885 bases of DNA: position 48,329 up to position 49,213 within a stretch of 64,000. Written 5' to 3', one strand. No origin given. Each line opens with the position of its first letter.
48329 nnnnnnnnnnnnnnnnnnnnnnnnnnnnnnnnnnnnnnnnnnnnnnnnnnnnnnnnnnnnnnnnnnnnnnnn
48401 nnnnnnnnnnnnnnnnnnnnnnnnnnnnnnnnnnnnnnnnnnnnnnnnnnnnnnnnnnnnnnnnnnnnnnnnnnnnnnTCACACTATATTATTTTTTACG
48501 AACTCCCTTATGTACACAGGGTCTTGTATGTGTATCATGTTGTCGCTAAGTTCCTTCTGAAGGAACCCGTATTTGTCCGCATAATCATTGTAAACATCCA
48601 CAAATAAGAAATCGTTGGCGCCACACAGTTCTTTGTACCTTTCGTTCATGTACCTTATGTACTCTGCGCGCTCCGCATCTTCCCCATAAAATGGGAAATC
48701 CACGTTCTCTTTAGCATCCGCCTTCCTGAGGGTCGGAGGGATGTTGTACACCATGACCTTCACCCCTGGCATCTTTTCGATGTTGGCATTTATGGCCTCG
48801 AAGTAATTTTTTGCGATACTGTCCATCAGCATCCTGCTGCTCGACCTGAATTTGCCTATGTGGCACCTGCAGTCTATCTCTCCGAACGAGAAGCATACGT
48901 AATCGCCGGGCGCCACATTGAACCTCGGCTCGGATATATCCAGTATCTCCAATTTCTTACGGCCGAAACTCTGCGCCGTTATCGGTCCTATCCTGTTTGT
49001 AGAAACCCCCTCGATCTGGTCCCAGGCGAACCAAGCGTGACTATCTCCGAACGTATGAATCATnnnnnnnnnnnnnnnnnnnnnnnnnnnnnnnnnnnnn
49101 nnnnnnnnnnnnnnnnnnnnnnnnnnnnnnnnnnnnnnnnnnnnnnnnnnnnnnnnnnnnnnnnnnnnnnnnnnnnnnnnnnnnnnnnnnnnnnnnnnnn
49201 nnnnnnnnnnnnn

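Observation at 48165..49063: Carrier-protein + SGNH pair (DltC/DltD-like logic) with an ATP-grasp ligase elsewhere in the island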

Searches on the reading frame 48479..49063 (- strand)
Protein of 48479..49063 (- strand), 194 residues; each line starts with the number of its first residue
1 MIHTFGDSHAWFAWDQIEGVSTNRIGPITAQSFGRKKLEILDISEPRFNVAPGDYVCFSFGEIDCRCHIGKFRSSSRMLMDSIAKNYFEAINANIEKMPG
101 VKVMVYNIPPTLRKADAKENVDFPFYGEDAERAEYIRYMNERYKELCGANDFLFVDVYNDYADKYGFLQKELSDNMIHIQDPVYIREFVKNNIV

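Call 5: search_protein_families(library=pfam, max_evalue=1, proteins=[window:48479-49063:-])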
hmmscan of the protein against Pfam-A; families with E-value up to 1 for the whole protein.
window:48479-49063:- (194 aa): 2 families
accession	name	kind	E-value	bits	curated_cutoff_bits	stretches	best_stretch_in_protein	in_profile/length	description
PF13472.12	Lipase_GDSL_2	-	3.2e-06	28.2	32.9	1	46-179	63-171/178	GDSL-like Lipase/Acylhydrolase family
PF20941.2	DUF6848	-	0.053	14.5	27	1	105-161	8-64/99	Domain of unknown function (DUF6848)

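Call 8: search_dna_similar(query=window:48479-49063:-, collection=phages, mode=protein, max_rows=20, max_evalue=0.001)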
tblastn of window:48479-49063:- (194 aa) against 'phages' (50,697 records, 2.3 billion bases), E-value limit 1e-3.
Records with a match: 1; places in all: 1; records where one place covers at least 80% of the query: 1.
Best place of each record, by identity: <60% 1.
By first word of the organism name: uncultured 1.
By host as written in the record: - 1.
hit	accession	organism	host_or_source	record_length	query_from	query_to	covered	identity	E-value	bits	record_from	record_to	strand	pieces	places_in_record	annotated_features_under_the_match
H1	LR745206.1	uncultured phage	metagenomic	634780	2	190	97%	24.3%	1e-10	65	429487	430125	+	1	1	record has no annotation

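Call 11: find_homologous_proteins(query=window:48479-49063:-, max_evalue=0.001)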
Query window:48479-49063:- (194 aa): 171 proteins with E <= 0.001 among 184 candidates; the best 120 are listed.
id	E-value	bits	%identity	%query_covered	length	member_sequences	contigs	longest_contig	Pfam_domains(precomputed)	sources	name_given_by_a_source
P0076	4.3e-130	450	100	100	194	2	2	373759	PF13472.13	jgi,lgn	jgi:hypothetical protein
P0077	5.3e-106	371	81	100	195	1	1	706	-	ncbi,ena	-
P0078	2.4e-94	333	81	92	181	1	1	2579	-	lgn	-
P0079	1.3e-48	184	43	100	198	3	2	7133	-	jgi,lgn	-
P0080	1.3e-47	180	45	97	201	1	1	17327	-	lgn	-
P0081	1.3e-47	180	46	99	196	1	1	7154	-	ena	-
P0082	8.0e-47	178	44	97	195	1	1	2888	-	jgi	jgi:hypothetical protein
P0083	1.0e-46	178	44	97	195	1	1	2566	-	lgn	-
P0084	6.0e-46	175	44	99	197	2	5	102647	-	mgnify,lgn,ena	mgnify:CR=1 FL=1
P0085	8.4e-46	175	44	97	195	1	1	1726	-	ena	-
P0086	1.7e-44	170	43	99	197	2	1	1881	-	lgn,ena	-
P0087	3.3e-44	169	44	97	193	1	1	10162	-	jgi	-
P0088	8.3e-44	168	44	98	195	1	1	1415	-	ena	-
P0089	9.2e-44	168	41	99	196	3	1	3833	-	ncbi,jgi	jgi:hypothetical protein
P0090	1.8e-43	167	38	99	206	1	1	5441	-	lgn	-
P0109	8.9e-41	158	40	99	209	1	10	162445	-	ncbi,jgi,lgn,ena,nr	ncbi:MAG: hypothetical protein HOE32_04475 [Nitrospina sp.]|jgi:hypothetical protein|nr:hypothetical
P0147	1.1e-35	142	39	97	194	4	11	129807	-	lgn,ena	-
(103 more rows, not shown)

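Call 15: find_encoding_contigs(protein=P0109, flank=8000, max_places=2)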
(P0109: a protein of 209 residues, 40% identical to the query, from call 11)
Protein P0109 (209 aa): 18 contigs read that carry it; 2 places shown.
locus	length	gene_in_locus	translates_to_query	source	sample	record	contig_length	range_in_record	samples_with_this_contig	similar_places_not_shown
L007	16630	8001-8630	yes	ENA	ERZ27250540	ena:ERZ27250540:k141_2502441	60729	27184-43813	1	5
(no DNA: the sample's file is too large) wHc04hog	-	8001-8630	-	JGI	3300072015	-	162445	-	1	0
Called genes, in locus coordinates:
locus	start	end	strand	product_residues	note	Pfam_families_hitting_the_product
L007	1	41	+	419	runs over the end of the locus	PF20706:GT4-conflict, PF13692:Glyco_trans_1_4, PF00534:Glycos_transf_1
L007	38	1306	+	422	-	PF20706:GT4-conflict (weak)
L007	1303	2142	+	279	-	-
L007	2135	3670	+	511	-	PF00535:Glycos_transf_2, PF10111:Glyco_tranf_2_2 (faint), PF01531:Glyco_transf_11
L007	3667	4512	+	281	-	PF00852:Glyco_transf_10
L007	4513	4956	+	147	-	-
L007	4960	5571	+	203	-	PF05050:Methyltransf_21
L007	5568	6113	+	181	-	PF08241:Methyltransf_11, PF13649:Methyltransf_25 (weak)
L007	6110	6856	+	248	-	-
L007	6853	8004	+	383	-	PF03567:Sulfotransfer_2 (faint)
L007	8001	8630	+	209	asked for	-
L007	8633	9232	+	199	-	PF01041:DegT_DnrJ_EryC1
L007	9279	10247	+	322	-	PF01370:Epimerase, PF02719:Polysacc_synt_2 (weak), PF04321:RmlD_sub_bind, PF16363:GDP_Man_Dehyd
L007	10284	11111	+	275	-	PF01073:3Beta_HSD (faint), PF01370:Epimerase, PF04321:RmlD_sub_bind, PF07993:NAD_binding_4 (faint), PF02719:Polysacc_synt_2, PF16363:GDP_Man_Dehyd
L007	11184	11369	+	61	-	-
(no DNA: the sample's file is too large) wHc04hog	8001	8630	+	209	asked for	-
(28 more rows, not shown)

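Call 16: find_encoding_contigs(protein=P0084, flank=8000, max_places=2)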
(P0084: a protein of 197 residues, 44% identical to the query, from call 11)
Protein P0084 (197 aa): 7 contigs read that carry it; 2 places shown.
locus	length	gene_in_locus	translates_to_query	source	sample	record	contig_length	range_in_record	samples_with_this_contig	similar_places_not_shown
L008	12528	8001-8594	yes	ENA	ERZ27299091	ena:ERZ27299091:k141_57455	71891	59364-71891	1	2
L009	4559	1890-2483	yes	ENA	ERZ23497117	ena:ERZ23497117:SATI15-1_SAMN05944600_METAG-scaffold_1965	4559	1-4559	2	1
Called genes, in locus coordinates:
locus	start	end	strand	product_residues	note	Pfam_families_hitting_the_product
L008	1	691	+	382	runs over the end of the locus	PF00145:DNA_methylase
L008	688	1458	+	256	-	-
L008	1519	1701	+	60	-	-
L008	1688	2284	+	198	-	PF04275:P-mevalo_kinase (weak), PF21448:DNMK (weak)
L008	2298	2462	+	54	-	-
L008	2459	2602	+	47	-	-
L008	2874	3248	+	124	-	-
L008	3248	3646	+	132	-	PF01467:CTP_transf_like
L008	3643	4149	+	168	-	PF00719:Pyrophosphatase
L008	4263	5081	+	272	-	-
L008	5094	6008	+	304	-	-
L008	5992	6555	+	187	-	PF03567:Sulfotransfer_2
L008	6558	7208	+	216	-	PF03567:Sulfotransfer_2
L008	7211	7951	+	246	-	-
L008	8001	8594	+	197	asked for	-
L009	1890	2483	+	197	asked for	-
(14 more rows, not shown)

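Call 17: find_encoding_contigs(protein=P0147, flank=8000, max_places=2)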
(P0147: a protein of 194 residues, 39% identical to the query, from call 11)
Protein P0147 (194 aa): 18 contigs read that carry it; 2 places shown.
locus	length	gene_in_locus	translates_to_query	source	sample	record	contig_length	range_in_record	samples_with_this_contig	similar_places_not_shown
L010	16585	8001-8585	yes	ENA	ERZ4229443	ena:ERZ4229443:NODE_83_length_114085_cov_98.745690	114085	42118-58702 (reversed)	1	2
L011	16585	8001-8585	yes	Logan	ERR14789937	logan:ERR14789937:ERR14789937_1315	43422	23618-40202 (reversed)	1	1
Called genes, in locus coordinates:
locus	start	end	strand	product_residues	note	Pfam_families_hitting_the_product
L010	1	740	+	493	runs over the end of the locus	PF00772:DnaB, PF03796:DnaB_C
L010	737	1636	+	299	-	PF08275:DNAG_N (weak), PF13155:Toprim_2, PF13662:Toprim_4 (weak)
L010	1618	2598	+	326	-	PF12705:PDDEXK_1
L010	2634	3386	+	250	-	PF02811:PHP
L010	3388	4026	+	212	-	PF00929:RNase_T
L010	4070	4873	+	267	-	PF14528:LAGLIDADG_3 (faint)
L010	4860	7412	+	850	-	PF07733:DNA_pol3_alpha, PF17657:DNA_pol3_finger, PF14579:HHH_6, PF01336:tRNA_anti-codon (weak)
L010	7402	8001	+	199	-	PF13578:Methyltransf_24 (weak)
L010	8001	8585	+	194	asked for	-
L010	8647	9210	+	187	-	-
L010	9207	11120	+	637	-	PF00534:Glycos_transf_1 (faint)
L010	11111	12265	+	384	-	-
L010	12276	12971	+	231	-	-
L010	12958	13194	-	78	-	-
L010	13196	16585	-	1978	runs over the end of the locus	-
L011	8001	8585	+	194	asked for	-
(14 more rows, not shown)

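Call 21: search_protein_families(library=ncbifam, max_evalue=1, proteins=[window:48479-49063:-])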
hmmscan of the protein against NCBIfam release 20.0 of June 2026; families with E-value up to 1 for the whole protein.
window:48479-49063:- (194 aa): 0 families

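Call 38: find_related_loci(query=A2, collection=viral_contigs, flank=6000)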
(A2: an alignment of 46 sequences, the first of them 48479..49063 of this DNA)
Query A2 (194 aa) in viral_contigs; peptide patterns used: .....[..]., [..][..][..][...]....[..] (x = any residue, [..] = any of these).
268 stretches matched a pattern; 230 encode a relative of the query (tblastn E <= 1e-3); the best 80 are kept; 80 distinct loci.
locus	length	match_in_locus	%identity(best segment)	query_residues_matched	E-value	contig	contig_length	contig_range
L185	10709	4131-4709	44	1-194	4e-53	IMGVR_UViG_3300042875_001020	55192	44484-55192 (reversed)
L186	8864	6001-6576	43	2-194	9e-52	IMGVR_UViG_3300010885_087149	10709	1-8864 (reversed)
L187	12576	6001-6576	43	2-194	9e-52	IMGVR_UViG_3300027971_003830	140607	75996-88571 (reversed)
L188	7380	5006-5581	43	2-193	1e-50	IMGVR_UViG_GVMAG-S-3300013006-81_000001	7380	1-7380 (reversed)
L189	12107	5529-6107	41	1-194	2e-50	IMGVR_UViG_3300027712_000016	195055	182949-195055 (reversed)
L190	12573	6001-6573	44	2-192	4e-50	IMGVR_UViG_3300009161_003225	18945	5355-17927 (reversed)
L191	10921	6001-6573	44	2-192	4e-50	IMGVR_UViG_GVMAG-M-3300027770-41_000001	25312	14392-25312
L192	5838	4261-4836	42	2-193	4e-50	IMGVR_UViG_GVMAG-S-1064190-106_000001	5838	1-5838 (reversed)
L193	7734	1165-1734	41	2-192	2e-49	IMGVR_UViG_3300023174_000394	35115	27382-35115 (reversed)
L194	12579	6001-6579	42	1-194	2e-49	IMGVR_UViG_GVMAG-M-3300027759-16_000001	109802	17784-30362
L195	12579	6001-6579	41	2-194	1e-49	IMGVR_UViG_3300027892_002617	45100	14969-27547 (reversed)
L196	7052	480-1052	42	2-192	5e-49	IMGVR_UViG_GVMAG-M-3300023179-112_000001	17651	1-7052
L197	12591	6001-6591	41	1-190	5e-49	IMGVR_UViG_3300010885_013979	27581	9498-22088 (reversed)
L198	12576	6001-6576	42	1-192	1e-48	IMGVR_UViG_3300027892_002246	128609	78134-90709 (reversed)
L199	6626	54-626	42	2-192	4e-48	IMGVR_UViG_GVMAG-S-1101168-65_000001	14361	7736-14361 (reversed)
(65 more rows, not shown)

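Call 46: predict_structure(alignment_id=A2)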
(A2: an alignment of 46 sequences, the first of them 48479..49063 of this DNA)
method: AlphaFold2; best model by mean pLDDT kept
length: 194 residues; sequences in the alignment: 46
mean_pLDDT: 93.2   pTM: 0.90
mean pLDDT of the five models: 93.2, 92.5, 92.2, 91.7, 91.5
residues with pLDDT >= 90: 156; 70-90: 31; 50-70: 7; < 50: 0
segments of 3 or more residues with pLDDT < 50: none
pLDDT, mean of each block of 10 residues (from residue 1): 97 97 94 97 98 98 70 81 97 98 98 88 83 92 98 98 95 93 98 93
secondary structure, 60 per line:
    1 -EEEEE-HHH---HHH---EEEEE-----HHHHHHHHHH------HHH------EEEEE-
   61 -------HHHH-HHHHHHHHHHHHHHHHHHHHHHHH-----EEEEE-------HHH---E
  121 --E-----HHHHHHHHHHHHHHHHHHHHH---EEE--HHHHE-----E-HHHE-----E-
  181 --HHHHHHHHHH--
elements in order: E2-6 E20-24 H30-39 E55-59 H68-71 H73-96 E102-106 H129-149 E153-155 H158-161 H183-192

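Call 49: fold_search(model_id=the predicted structure, library=pdb)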
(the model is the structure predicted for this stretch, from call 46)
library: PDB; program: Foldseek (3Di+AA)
matches with E <= 10: 1165; with E <= 0.001: 63
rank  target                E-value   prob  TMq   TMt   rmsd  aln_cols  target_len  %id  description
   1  9hi5_C                6.3e-07  1.00  0.64  0.61   4.2       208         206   15  Structure of scaffold FI6-focused design_02 (released 2025-12-03)
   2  9hi5_B                8.2e-07  1.00  0.65  0.60   4.3       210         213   15  Structure of scaffold FI6-focused design_02 (released 2025-12-03)
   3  6xpg                  9.9e-07  1.00  0.66  0.65   4.4       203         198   14  Crystal Structure of Sialate O-acetylesterase from Bacteroides vulgatus by Serial Crystallography (released 2020-07-15)
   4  3p94_A                1.6e-06  1.00  0.62  0.60   4.9       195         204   14  Crystal structure of a GDSL-like Lipase (BDI_0976) from Parabacteroides distasonis ATCC 8503 at 1.93 A resolution (released 2010-11-03)
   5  4ppy_A                1.9e-06  1.00  0.65  0.61   3.8       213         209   15  Crystal structure of a putative acylhydrolase (BF3764) from Bacteroides fragilis NCTC 9343 at 2.00 A resolution (released 2014-04-02)
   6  7pzh_FFF              2.2e-06  1.00  0.63  0.62   5.2       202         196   15  Phocaeicola vulgatus sialic acid esterase at 2.06 Angstrom resolution (released 2022-05-25)
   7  3p94_C                2.8e-06  1.00  0.62  0.61   4.9       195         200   13  Crystal structure of a GDSL-like Lipase (BDI_0976) from Parabacteroides distasonis ATCC 8503 at 1.93 A resolution (released 2010-11-03)
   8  3p94_D                3.0e-06  1.00  0.63  0.61   4.9       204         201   14  Crystal structure of a GDSL-like Lipase (BDI_0976) from Parabacteroides distasonis ATCC 8503 at 1.93 A resolution (released 2010-11-03)
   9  9hi4_C                4.4e-06  1.00  0.62  0.58   5.0       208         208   17  Structure of FI6-focused design_03 scaffold in complex with FI6-Fab (released 2025-12-03)
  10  4ppy_B                5.7e-06  1.00  0.65  0.61   3.8       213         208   15  Crystal structure of a putative acylhydrolase (BF3764) from Bacteroides fragilis NCTC 9343 at 2.00 A resolution (released 2014-04-02)
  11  4hf7                  7.8e-06  1.00  0.64  0.61   4.8       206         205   14  Crystal structure of a GDSL-like lipase (BT0569) from Bacteroides thetaiotaomicron VPI-5482 at 1.77 A resolution (released 2012-10-24)
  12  4iyj_A                8.9e-06  1.00  0.61  0.57   4.8       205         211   16  Crystal structure of a putative acylhydrolase (BACUNI_03406) from Bacteroides uniformis ATCC 8492 at 1.37 A resolution (released 2013-03-06)
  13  9hi4_D                1.1e-05  1.00  0.64  0.60   5.0       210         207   15  Structure of FI6-focused design_03 scaffold in complex with FI6-Fab (released 2025-12-03)
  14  6xpm                  1.4e-05  1.00  0.66  0.65   4.4       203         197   15  Crystal Structure of Sialate O-acetylesterase from Bacteroides vulgatus with microfluidics crystals at room temperature (released 2020-07-15)
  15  7pzg_CCC              1.5e-05  1.00  0.66  0.65   4.6       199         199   14  Phocaeicola vulgatus sialic acid esterase at 1.44 Angstrom resolution (released 2022-05-25)
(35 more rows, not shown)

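Call 72: search_solved_structures(query=A2, max_evalue=10, show_alignments=4)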
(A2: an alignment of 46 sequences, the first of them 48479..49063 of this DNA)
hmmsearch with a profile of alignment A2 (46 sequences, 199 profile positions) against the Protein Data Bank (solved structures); distinct sequences matched with E-value up to 10: 10.
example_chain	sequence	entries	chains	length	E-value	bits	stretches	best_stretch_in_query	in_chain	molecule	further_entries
3p94_A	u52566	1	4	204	0.00089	22.2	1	140-184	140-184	GDSL-like Lipase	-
2hsj_A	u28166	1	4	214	0.0056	19.6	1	89-184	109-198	Putative platelet activating factor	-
4hf7_A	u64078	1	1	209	0.068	16.1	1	113-185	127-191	Putative acylhydrolase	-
9hi6_A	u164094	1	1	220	0.097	15.6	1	123-195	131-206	FI6-focused design_04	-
4ppy_A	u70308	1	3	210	0.11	15.4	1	135-186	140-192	Putative acylhydrolase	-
4iyj_A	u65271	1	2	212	0.11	15.4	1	134-195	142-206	GDSL-like protein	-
6njc_A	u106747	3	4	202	0.13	15.2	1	123-186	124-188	Sialate O-acetylesterase | Lysophospholipase L1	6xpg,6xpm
7pzg_AAA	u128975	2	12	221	0.15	15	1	123-186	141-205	Lysophospholipase L1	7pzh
9hi4_C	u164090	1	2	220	0.34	13.8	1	101-195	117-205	FI6-focused design_03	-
9hnh_A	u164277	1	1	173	1.3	11.9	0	85-153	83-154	Chains: A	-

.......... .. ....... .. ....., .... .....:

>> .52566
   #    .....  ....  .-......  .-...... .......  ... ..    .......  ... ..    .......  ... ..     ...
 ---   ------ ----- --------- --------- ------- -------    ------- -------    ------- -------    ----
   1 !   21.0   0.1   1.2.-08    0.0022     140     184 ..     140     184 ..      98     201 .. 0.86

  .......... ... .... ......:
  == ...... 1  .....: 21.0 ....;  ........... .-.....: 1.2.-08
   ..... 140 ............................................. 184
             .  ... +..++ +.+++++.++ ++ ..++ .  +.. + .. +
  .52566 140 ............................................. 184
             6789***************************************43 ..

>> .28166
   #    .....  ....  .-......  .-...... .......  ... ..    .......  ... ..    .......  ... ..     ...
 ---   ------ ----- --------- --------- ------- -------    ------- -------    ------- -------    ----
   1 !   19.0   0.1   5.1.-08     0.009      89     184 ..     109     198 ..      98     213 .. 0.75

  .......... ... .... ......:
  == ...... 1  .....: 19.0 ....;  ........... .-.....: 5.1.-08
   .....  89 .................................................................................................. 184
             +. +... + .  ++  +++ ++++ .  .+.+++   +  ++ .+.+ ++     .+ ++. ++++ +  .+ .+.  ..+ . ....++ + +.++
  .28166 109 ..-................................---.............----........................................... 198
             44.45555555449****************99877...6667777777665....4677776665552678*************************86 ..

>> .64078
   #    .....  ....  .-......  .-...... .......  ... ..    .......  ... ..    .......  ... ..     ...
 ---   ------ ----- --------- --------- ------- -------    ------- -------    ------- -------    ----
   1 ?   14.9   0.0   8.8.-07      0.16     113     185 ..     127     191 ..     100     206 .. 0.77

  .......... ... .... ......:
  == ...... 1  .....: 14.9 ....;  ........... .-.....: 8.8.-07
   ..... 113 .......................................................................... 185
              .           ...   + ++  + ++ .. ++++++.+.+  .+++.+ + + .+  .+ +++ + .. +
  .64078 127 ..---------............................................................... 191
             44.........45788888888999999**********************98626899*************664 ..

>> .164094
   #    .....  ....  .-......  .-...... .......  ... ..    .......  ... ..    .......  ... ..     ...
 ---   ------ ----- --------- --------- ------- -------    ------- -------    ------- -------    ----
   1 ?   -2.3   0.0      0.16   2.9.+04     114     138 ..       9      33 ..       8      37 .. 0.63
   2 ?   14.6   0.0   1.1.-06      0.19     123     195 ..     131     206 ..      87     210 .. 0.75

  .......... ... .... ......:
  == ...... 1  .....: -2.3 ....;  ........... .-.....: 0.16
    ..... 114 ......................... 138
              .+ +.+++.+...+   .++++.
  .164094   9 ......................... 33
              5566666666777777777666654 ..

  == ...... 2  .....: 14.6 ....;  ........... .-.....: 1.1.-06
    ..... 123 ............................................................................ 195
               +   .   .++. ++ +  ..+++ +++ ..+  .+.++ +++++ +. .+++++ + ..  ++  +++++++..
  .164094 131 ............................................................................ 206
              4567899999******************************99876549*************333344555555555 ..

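Call 81: fold_search(model_id=the predicted structure, library=viral)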
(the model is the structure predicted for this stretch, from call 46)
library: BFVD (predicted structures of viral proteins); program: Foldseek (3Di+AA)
matches with E <= 10: 615; with E <= 0.001: 29
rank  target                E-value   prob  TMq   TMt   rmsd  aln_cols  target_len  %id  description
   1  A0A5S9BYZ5            1.3e-07  1.00  0.73  0.44   3.1       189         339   18  Uncharacterized protein [Tenacibaculum phage PTm1]
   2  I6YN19                9.3e-07  1.00  0.66  0.39   4.6       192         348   19  (no name in the UniProt tables at hand)
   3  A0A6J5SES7            3.9e-06  1.00  0.71  0.43   3.2       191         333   18  Uncharacterized protein [uncultured Caudovirales phage]
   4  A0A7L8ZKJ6            8.9e-06  1.00  0.55  0.17   5.3       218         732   12  (no name in the UniProt tables at hand)
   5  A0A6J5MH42            2.7e-05  1.00  0.57  0.51   6.2       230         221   13  Uncharacterized protein [uncultured Caudovirales phage]
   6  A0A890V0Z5            3.5e-05  1.00  0.65  0.26   3.7       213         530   16  Esterase [Microbacterium phage Shocker]
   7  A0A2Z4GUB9            3.9e-05  1.00  0.47  0.17   6.7       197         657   15  (no name in the UniProt tables at hand)
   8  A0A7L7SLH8            7.5e-05  1.00  0.63  0.34   4.9       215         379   12  Esterase [Gordonia phage Clown]
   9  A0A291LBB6            7.5e-05  1.00  0.60  0.27   6.5       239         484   16  Uncharacterized protein [Caulobacter phage Lullwater]
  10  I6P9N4                9.7e-05  1.00  0.50  0.20   7.3       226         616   12  Lipase/acylhydrolase domain-containing protein [Staphylococcus phage G15]
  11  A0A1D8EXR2            1.2e-04  1.00  0.51  0.18   4.8       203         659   13  Lipase [Mycobacterium phage Kersh]
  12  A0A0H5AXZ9            1.5e-04  1.00  0.55  0.13   5.3       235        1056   12  Putative SGNH hydrolase-type esterase domain protein [Pseudomonas phage KPP21]
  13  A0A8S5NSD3            1.7e-04  1.00  0.62  0.14   5.2       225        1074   12  SGNH hydrolase [Podoviridae sp. ctrTt13]
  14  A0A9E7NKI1            1.9e-04  1.00  0.66  0.27   4.2       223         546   15  (no name in the UniProt tables at hand)
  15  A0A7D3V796            2.9e-04  1.00  0.55  0.52   4.6       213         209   13  GDSL-like lipase/acylhydrolase family protein [Fadolivirus FV1/VV64]
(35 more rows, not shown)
